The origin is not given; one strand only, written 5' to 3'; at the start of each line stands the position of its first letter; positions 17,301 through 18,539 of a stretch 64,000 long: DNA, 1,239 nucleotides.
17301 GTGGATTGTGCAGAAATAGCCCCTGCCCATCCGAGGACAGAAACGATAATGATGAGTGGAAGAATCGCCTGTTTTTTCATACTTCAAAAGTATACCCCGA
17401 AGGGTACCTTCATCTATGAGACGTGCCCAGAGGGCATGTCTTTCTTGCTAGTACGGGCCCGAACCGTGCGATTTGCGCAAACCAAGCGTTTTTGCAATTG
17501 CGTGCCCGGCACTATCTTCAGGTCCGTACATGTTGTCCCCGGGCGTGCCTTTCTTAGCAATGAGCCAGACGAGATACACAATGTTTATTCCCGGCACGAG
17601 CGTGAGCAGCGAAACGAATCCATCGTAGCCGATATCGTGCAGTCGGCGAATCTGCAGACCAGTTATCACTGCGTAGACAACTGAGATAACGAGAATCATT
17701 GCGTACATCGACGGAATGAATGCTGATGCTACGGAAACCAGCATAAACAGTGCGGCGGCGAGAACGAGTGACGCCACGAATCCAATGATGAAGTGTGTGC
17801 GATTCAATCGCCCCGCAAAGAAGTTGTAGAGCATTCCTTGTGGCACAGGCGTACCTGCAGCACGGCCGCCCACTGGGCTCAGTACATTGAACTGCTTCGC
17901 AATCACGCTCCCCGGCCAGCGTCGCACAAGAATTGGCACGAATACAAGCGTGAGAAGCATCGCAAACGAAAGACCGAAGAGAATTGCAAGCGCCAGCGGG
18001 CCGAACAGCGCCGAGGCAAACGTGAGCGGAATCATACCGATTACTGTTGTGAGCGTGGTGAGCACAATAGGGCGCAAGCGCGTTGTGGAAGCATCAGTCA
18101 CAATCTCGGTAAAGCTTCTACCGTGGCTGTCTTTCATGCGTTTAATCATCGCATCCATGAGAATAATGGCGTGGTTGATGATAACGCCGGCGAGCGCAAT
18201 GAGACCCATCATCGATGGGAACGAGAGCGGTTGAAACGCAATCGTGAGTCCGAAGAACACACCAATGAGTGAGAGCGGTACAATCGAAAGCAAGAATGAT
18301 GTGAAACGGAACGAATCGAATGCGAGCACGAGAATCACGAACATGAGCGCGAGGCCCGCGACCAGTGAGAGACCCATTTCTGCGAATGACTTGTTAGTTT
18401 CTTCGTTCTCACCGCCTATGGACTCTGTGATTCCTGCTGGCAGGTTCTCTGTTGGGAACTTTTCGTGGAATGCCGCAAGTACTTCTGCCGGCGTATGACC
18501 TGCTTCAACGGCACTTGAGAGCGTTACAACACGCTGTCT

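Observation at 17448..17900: RND efflux pump with a C-terminal DUF805 fusion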

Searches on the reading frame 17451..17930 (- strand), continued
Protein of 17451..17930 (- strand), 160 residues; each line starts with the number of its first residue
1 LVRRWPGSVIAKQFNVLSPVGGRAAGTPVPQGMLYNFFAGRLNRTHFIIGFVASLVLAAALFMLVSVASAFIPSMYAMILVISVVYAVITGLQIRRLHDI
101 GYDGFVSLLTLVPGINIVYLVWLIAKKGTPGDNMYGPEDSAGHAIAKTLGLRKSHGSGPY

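Call 65: fold_search(model_id=the predicted structure, library=viral)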
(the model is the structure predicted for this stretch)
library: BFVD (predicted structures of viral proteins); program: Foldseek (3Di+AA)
matches with E <= 10: 14; with E <= 0.001: 0
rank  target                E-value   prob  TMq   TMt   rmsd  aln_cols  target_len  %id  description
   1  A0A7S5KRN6            1.3e-03  1.00  0.51  0.66   3.8       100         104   23  DUF805 domain-containing protein [Bacteriophage DSS3_VP1]
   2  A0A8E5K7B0            6.0e-01  0.60  0.38  0.16  19.5       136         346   11  (no name in the UniProt tables at hand)
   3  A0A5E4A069            4.2e+00  0.13  0.29  0.35   8.9       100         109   18  (no name in the UniProt tables at hand)
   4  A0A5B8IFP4            4.4e+00  0.08  0.25  0.24  14.3        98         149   14  Uncharacterized protein [Mimiviridae sp. ChoanoV1]
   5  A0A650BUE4            6.1e+00  0.04  0.23  0.13  19.5       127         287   16  EO3 [Micropterus dolomieu adomavirus 2]
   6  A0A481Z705            6.8e+00  0.08  0.31  0.13  14.2       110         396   11  Src-like 3 domain protein [Pithovirus LCPAC302]
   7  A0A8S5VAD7            6.8e+00  0.06  0.30  0.24  18.2       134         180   15  Disulfide-rich peptide [Siphoviridae sp. ct6bU4]
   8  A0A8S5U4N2            6.8e+00  0.04  0.24  0.27  12.8       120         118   15  Uncharacterized protein [Siphoviridae sp. ctPUt3]
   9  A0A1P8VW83            7.1e+00  0.04  0.23  0.06  17.9       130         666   12  (no name in the UniProt tables at hand)
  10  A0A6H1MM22            7.9e+00  0.16  0.39  0.54   4.0        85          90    8  (no name in the UniProt tables at hand)
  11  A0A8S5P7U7            7.9e+00  0.15  0.37  0.34   4.6        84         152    8  Uncharacterized protein [Siphoviridae sp. ct2QJ10]
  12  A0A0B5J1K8            8.8e+00  0.08  0.29  0.30   6.5        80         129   18  Uncharacterized protein [Pandoravirus inopinatum]
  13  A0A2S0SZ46            9.8e+00  0.04  0.24  0.14  14.0       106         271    9  (no name in the UniProt tables at hand)
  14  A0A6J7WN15            9.8e+00  0.02  0.22  0.22  14.0       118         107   14  Uncharacterized protein [uncultured Caudovirales phage]
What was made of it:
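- On DUF805 (Pfam PF05656): The only meaningful Foldseek hit is the phage DSS3_VP1 DUF805 protein (probability 1.00, TM 0.51/0.66, call 65).
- It matches only a phage DUF805 model (call 65).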

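Call 77: find_encoding_contigs(protein=P0122, flank=2000, max_places=2)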
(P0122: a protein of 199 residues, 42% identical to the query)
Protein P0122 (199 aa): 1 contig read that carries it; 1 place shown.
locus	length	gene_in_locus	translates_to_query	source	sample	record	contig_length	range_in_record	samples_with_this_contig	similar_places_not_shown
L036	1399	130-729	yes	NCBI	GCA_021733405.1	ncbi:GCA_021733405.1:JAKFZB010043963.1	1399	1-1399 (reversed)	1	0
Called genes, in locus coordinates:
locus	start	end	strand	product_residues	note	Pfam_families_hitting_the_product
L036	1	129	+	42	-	?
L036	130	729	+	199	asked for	PF05656:DUF805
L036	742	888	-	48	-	PF05974:DUF892 (weak)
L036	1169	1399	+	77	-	?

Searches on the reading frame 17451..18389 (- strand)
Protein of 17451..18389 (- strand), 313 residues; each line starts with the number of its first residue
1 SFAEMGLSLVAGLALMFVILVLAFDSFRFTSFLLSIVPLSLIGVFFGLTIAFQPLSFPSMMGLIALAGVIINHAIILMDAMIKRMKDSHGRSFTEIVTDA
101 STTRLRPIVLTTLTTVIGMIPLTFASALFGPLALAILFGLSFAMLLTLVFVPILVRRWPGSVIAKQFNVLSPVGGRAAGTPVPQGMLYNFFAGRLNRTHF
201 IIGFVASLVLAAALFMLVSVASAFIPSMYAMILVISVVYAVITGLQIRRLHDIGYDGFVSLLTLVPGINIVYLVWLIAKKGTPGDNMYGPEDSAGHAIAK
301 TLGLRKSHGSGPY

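Call 36: find_homologous_proteins(query=window:17451-18389:-, max_evalue=0.00001)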
Query window:17451-18389:- (313 aa): 142 proteins with E <= 0.00001 among 8000 candidates; the best 120 are listed.
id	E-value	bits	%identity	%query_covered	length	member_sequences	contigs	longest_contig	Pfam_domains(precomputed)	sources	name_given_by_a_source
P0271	7.8e-74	267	83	52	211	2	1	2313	PF02355.23,PF00873.26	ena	-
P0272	3.2e-65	239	74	53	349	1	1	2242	PF02355.23,PF00873.26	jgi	jgi:HAE1 family hydrophobic/amphiphilic exporter-1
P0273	6.7e-65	238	74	53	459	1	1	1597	PF02355.23,PF00873.26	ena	-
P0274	2.1e-64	236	75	51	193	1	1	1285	PF00873.26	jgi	jgi:HAE1 family hydrophobic/amphiphilic exporter-1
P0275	6.8e-64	234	74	51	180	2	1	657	PF00873.26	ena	-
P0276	3.3e-63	232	72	52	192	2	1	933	PF02355.23,PF00873.26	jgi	-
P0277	5.7e-62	228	71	52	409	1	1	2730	PF02355.23,PF00873.26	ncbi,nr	ncbi:MAG TPA: efflux RND transporter permease subunit, partial [Candidatus Paceibacterota bacterium]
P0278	4.4e-61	225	69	53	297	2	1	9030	PF03176.22,PF00873.26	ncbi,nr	ncbi:MAG TPA: efflux RND transporter permease subunit, partial [Candidatus Paceibacterota bacterium]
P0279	2.1e-60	223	67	54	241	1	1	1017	PF02355.23,PF00873.26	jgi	jgi:multidrug efflux pump subunit AcrB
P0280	3.7e-60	222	66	54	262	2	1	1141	PF02355.23,PF00873.26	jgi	jgi:HAE1 family hydrophobic/amphiphilic exporter-1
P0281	5.8e-60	221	69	52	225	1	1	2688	PF03176.22,PF02355.23,PF00873.26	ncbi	-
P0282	6.3e-60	221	67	54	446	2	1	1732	PF02355.23,PF00873.26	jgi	jgi:HAE1 family hydrophobic/amphiphilic exporter-1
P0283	3.7e-59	219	70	52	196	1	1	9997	PF02355.23,PF00873.26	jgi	jgi:multidrug efflux pump subunit AcrB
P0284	2.0e-55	207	63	53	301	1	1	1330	PF00873.26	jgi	jgi:multidrug efflux pump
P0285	3.2e-55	206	61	53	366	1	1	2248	PF00873.26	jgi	jgi:hydrophobic/amphiphilic exporter-1 (mainly G- bacteria), HAE1 family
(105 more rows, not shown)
